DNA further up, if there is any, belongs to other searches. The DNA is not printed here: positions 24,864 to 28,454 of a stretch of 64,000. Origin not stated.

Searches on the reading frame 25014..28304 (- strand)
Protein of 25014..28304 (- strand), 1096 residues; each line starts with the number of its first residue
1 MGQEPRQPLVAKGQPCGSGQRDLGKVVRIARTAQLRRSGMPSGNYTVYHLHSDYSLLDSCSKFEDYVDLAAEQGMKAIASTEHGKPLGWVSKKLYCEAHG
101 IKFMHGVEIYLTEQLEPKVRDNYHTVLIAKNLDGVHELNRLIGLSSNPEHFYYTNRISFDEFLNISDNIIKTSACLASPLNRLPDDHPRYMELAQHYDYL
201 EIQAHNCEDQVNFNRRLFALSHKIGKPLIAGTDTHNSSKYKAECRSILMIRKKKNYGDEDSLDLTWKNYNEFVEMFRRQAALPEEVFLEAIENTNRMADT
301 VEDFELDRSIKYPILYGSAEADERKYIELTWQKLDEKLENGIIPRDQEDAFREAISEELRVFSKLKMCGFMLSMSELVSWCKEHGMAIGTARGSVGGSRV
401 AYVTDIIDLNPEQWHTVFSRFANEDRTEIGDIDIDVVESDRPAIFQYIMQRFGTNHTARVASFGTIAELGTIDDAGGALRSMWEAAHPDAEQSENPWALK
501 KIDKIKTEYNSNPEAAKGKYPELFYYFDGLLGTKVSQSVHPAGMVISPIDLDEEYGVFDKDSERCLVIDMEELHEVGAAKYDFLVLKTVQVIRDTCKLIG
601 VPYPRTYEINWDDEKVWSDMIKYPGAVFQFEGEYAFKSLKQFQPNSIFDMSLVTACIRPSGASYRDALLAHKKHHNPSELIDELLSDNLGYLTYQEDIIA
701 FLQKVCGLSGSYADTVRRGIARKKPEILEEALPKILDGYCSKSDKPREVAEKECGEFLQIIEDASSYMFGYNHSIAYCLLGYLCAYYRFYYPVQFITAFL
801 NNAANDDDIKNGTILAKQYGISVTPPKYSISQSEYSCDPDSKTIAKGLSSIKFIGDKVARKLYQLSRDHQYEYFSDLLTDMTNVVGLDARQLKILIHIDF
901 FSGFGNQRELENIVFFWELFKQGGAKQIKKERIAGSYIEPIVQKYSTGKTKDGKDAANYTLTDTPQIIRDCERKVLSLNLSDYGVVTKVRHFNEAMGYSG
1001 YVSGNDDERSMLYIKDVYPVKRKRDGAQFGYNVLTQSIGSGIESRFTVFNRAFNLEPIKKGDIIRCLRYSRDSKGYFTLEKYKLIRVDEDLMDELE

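Call 10: search_protein_families(library=pfam, proteins=[window:25014-28304:-], max_evalue=0.01)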
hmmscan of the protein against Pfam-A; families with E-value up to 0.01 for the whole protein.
window:25014-28304:- (1096 aa): 4 families
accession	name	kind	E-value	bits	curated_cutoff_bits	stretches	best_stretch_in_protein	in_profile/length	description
PF07733.18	DNA_pol3_alpha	-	6.1e-45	154.3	23.9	1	328-584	5-259/260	Bacterial DNA polymerase III alpha NTPase domain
PF02811.25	PHP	-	7.3e-25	88.6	26.4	1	48-197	2-148/164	PHP domain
PF17657.6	DNA_pol3_finger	-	7e-18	65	22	1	590-738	3-161/166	Bacterial DNA polymerase III alpha subunit finger domain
PF14579.12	HHH_6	-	1.7e-08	35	25.6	1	820-909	1-88/90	Helix-hairpin-helix motif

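Call 11: search_protein_families(library=phrogs, proteins=[window:25014-28304:-], max_evalue=0.001)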
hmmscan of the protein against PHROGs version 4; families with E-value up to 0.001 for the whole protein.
window:25014-28304:- (1096 aa): 8 families
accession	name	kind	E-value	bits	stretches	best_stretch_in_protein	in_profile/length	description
phrog_405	-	DNA, RNA and nucleotide metabolism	9.7e-225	750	1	35-1053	34-1044/1190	DNA polymerase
phrog_11165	-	DNA, RNA and nucleotide metabolism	2.6e-64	218.5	1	345-879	34-588/782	DNA polymerase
phrog_7513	-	unknown function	2.7e-44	152.8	2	44-182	10-151/461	-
phrog_12219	-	DNA, RNA and nucleotide metabolism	1.5e-41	143.6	1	431-916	3-534/823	DNA polymerase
phrog_21652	-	DNA, RNA and nucleotide metabolism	6.1e-23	82.2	1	392-739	34-428/476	DNA polymerase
phrog_13169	-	DNA, RNA and nucleotide metabolism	8.6e-20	72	1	49-427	7-414/463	DNA polymerase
phrog_11119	-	DNA, RNA and nucleotide metabolism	8.4e-17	62.6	1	818-951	22-151/299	DNA polymerase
phrog_4335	-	unknown function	5.2e-10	40.1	1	755-865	19-128/421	-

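Call 61: find_encoding_contigs(protein=window:25014-28304:-, flank=10000, max_places=1)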
Protein window:25014-28304:- (1096 aa): no gene with exactly this product is on record in the collection.
